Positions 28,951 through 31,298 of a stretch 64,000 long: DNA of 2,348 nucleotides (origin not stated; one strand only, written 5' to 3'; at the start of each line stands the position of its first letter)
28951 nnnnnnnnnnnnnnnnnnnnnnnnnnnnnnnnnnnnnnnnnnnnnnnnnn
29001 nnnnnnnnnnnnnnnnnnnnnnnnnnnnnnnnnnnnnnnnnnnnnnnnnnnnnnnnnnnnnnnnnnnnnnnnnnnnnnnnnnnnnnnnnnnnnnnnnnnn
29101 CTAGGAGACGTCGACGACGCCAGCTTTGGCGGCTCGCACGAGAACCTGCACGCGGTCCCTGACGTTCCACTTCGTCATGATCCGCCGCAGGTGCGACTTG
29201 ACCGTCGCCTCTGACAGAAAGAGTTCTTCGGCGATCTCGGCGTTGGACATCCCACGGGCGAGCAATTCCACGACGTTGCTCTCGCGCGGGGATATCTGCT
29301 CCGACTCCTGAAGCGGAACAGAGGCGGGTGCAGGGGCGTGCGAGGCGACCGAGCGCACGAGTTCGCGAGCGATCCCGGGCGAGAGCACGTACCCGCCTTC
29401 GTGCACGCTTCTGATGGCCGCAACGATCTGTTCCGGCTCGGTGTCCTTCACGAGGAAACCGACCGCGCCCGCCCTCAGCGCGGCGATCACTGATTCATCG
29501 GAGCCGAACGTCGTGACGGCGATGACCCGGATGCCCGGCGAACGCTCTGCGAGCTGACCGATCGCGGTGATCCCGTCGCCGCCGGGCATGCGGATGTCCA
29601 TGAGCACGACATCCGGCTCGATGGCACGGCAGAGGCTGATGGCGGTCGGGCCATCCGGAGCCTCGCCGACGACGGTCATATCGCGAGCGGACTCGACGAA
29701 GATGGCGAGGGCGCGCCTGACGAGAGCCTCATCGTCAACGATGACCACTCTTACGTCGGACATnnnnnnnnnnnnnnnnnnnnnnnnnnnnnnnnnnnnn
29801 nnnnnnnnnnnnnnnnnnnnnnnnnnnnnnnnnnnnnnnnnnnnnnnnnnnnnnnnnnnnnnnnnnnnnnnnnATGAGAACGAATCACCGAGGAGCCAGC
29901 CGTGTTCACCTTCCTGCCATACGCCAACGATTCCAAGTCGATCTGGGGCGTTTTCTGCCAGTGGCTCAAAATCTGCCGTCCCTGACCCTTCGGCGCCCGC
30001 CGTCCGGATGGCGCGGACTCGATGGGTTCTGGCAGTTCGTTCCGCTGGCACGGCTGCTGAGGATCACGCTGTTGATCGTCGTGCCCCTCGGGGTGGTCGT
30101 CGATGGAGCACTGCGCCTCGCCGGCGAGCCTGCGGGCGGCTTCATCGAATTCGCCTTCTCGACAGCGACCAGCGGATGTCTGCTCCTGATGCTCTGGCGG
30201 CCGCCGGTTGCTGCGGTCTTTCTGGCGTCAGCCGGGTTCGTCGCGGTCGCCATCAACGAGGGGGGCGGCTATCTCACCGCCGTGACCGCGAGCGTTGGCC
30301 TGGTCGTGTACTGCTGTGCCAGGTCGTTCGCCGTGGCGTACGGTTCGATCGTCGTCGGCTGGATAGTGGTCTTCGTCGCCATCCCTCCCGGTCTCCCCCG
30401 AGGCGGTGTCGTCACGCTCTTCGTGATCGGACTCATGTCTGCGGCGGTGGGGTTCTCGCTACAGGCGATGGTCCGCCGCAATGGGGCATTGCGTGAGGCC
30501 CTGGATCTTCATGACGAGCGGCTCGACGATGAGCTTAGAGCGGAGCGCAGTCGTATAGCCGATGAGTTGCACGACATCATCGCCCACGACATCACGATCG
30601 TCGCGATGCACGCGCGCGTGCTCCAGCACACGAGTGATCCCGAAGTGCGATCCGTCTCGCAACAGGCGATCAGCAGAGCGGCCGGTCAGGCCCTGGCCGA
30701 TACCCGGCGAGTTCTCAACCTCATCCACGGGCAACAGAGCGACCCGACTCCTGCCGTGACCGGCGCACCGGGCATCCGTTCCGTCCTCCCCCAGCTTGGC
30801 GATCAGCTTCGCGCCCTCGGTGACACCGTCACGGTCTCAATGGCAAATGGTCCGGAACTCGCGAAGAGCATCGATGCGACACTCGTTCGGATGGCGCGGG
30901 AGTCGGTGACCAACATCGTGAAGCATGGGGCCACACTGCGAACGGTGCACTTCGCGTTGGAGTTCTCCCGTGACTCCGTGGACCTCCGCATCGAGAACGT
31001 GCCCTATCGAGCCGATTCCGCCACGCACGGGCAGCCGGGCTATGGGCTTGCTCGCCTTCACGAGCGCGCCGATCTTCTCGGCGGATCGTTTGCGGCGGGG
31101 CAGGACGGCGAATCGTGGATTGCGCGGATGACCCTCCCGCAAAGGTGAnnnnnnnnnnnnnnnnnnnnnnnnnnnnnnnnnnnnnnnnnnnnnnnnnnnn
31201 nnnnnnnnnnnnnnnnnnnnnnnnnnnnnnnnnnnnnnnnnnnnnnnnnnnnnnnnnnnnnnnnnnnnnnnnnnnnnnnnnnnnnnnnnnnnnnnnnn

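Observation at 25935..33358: Bacteriocin island: toxin gene followed by YdbS/YdbT-like PH-domain proteins, a two-component system, flotillin and DoxX, bounded by a phage-type GIY-YIG gene and tRNA-Glu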

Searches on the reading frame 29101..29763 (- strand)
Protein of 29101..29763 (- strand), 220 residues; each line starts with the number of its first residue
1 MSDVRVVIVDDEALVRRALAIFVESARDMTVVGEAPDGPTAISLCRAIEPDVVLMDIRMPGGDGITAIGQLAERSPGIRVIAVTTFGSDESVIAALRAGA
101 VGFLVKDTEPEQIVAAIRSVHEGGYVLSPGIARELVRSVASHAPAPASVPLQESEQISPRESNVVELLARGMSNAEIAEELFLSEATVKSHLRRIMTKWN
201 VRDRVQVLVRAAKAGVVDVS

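Call 4: search_protein_families(library=pfam, proteins=[window:29101-29763:-], max_evalue=0.01)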
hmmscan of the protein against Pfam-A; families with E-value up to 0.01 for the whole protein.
window:29101-29763:- (220 aa): 11 families
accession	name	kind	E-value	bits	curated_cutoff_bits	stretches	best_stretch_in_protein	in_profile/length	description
PF00072.30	Response_reg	-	3.6e-28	98.4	30.2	1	6-118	1-111/111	Response regulator receiver domain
PF00196.25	GerE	-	7.2e-19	67.6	23.5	1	156-209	2-55/57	Bacterial regulatory proteins, luxR family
PF08281.18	Sigma70_r4_2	-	5.5e-08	32.8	25.7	1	155-197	9-52/54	Sigma-70, region 4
PF13412.12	HTH_24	-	6.9e-05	22.8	21.9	1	171-194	17-40/48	Winged helix-turn-helix DNA-binding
PF13384.12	HTH_23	-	8.1e-05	22.8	24.6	1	164-194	10-40/50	Homeodomain-like domain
PF04545.22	Sigma70_r4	-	0.00029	20.7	24.1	1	156-198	4-47/50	Sigma-70, region 4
PF13936.12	HTH_38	-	0.00038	20.6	27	0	166-194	15-43/44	Helix-turn-helix domain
PF14493.12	HTH_40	-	0.00041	21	27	1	165-198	6-39/89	Helix-turn-helix domain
PF04255.20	DUF433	-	0.002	18.4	23.6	1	162-190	22-51/56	Protein of unknown function (DUF433)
PF07638.17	Sigma70_ECF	-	0.004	17.5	21.1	1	155-199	134-179/185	ECF sigma factor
PF13518.12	HTH_28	-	0.0065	17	25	0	164-194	5-35/52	Helix-turn-helix domain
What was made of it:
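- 29101..29763 (-): NarL/LuxR-type response regulator, a conserved member of the cassette. It converges on ydbT and overlaps it by 114 nt. Response_reg 98 bits plus GerE 68 bits (call 4).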

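Call 60: search_protein_families(library=ncbifam, proteins=[window:29101-29763:-], max_evalue=0.01)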
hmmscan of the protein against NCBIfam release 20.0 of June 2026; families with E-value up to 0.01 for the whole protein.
window:29101-29763:- (220 aa): 118 families (the best 25 are shown)
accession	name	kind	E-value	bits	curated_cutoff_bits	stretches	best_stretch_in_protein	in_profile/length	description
NF047785.1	respo_reg_MadR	equivalog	2.9e-47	160.7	300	1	4-217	1-209/209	MadR family response regulator transcription factor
NF007935.0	PRK10651.1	equivalog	9.5e-46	155.7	250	1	4-211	7-210/216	two-component system response regulator NarL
NF007018.1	PRK09483.1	equivalog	1.2e-38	132.9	280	1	4-218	2-210/217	UvrY/SirA/GacA family response regulator transcription factor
NF052445.1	RespRegMctR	equivalog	3.3e-38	131.2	300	1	4-204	2-192/205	two-component system response regulator MctR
NF007708.0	PRK10403.1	equivalog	6.7e-38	130.3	343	1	4-207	7-204/215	nitrate/nitrite response regulator protein NarP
NF011896.0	PRK15369.1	equivalog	1.5e-34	119.5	242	1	2-214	2-207/211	two component system response regulator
NF007403.0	PRK09935.1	equivalog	1.8e-25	89.8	271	1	3-209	3-202/210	fimbria biosynthesis transcriptional regulator FimZ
NF001965.0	PRK00742.1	subfamily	2.9e-25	89.2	293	1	2-110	2-111/357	chemotaxis-specific protein-glutamate methyltransferase CheB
NF007685.0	PRK10360.1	equivalog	1.1e-24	87.3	258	1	4-210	2-191/196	response regulator transcription factor UhpA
NF041830.1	RR_TF_ErdR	exception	3.9e-21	75.8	390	1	6-207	4-201/213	response regulator transcription factor ErdR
NF007419.0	PRK09958.1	equivalog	1.2e-20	74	251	1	6-209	3-196/204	acid-sensing system DNA-binding response regulator EvgA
NF009206.0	PRK12555.1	subfamily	1.5e-20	73.4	342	1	4-106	1-104/340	chemotaxis-specific protein-glutamate methyltransferase CheB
NF041367.1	CheY_Halo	equivalog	5.2e-20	71.9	200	1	6-120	1-113/114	chemotaxis protein CheY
NF006900.1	PRK09390.1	equivalog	7.4e-20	71.3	255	1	3-212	4-197/203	response regulator FixJ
NF008469.0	PRK11361.1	equivalog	7.3e-19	67.8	714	1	4-111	5-110/461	acetoacetate metabolism transcriptional regulator AtoC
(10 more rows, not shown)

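Call 76: search_protein_families(library=padloc, proteins=[window:29101-29763:-], max_evalue=0.001)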
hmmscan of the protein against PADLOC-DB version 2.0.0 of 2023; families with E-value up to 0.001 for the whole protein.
window:29101-29763:- (220 aa): 3 families
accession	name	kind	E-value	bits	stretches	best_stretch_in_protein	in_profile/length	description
PDLC01851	CARF3--CARF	-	2e-09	35.3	1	156-200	209-253/279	-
PDLC01855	CARF3--CARF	-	8.1e-08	30.3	1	154-198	215-259/288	-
PDLC01848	CARF3--CARF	-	0.00044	18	0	155-203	133-181/197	-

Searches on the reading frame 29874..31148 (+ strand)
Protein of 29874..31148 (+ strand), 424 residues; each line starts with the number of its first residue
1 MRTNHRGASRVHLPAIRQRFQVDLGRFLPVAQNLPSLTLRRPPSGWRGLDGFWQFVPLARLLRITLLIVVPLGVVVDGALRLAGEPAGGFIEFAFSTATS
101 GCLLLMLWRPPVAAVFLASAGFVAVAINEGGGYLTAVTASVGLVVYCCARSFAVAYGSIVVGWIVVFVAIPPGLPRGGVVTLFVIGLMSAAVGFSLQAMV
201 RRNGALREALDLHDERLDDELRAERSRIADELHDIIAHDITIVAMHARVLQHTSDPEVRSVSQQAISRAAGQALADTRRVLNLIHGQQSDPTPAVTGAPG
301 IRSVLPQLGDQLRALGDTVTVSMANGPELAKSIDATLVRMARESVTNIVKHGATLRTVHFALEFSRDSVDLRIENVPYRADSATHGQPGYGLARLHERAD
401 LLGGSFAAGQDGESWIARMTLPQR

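Call 4: search_protein_families(library=pfam, proteins=[window:29874-31148:+], max_evalue=0.01)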
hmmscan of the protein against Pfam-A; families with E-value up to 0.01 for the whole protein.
window:29874-31148:+ (424 aa): 1 family
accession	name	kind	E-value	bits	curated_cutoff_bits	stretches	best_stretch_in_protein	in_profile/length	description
PF07730.19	HisKA_3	-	2.1e-10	41.4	24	1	224-285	1-64/68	Histidine kinase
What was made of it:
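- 29961..31148 (+): HisKA_3 histidine kinase with about 5 N-terminal membrane segments and no sizeable extracellular domain (intramembrane-sensing type). Conserved member of the cassette. The start codon is uncertain (GTG 29961 or ATG 29874). HisKA_3 41 bits (call 4).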

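Call 60: search_protein_families(library=ncbifam, proteins=[window:29961-31148:+], max_evalue=0.01)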
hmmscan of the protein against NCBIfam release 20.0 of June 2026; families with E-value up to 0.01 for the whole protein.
window:29961-31148:+ (395 aa): 7 families
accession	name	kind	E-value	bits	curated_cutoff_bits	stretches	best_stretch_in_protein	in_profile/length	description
NF008649.0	PRK11644.1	equivalog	1.2e-14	53.9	408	1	167-379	282-482/499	signal transduction histidine-protein kinase/phosphatase UhpB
NF052443.1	SensHisKinMctS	equivalog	2.2e-09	36.2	700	1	185-393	240-447/457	two-component system sensor histidine kinase MctS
NF007896.0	PRK10600.1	equivalog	3.6e-08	32.5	578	1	180-376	374-566/598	nitrate/nitrite two-component system sensor histidine kinase NarX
NF047786.1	his_kin_MadS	equivalog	7.8e-07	28.5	500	1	173-345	207-374/434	MadS family sensor histidine kinase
NF052531.1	Strep_LiaS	equivalog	8e-06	25.3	450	1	192-377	129-309/328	envelope stress sensor histidine kinase LiaS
NF008184.0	PRK10935.1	equivalog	2.1e-05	23.4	553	1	194-379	362-543/565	nitrate/nitrite two-component system sensor histidine kinase NarQ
NF009699.0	PRK13225.1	equivalog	0.0091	15.5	368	0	228-328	103-196/273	phosphoglycolate phosphatase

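Call 76: search_protein_families(library=padloc, proteins=[window:29961-31148:+], max_evalue=0.001)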
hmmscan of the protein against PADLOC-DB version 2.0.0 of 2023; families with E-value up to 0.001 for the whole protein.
window:29961-31148:+ (395 aa): 0 families

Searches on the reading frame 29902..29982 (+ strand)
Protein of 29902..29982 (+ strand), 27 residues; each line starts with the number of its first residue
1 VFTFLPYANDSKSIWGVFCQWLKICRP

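Call 60: search_protein_families(library=ncbifam, proteins=[window:29902-29982:+], max_evalue=0.01)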
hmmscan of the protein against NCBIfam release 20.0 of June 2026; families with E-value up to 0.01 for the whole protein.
seq(27 aa): 0 families
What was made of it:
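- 29902..29985 (+): Conserved mini-ORF (27 aa, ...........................) with a strong ribosome-binding site. It overlaps the start of the kinase gene. Candidate sixth gene or coupling leader; function unknown. No family match (call 60).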

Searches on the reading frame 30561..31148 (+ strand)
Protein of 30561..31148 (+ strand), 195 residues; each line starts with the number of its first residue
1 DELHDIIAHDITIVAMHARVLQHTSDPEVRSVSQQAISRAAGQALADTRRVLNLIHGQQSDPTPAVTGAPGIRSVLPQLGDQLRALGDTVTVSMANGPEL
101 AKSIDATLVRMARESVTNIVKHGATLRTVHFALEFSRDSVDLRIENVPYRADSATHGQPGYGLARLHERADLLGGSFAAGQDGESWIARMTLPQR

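Call 63: search_protein_families(library=pfam, proteins=[window:30561-31148:+], max_evalue=1)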
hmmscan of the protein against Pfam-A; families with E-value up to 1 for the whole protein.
window:30561-31148:+ (195 aa): 4 families
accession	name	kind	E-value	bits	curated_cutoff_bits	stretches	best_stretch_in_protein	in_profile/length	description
PF07730.19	HisKA_3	-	4.5e-07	30.8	24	1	2-56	8-64/68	Histidine kinase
PF03713.19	DUF305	-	0.008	16.7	27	1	4-99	6-86/151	Domain of unknown function (DUF305)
PF02518.31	HATPase_c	-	0.072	14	26.4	1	107-179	5-93/111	Histidine kinase-, DNA gyrase B-, and HSP90-like ATPase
PF07913.16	DUF1678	-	0.074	13.3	25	1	28-116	96-179/196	Protein of unknown function (DUF1678)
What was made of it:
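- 29961..31148 (+): Weak HATPase_c hit (call 63).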
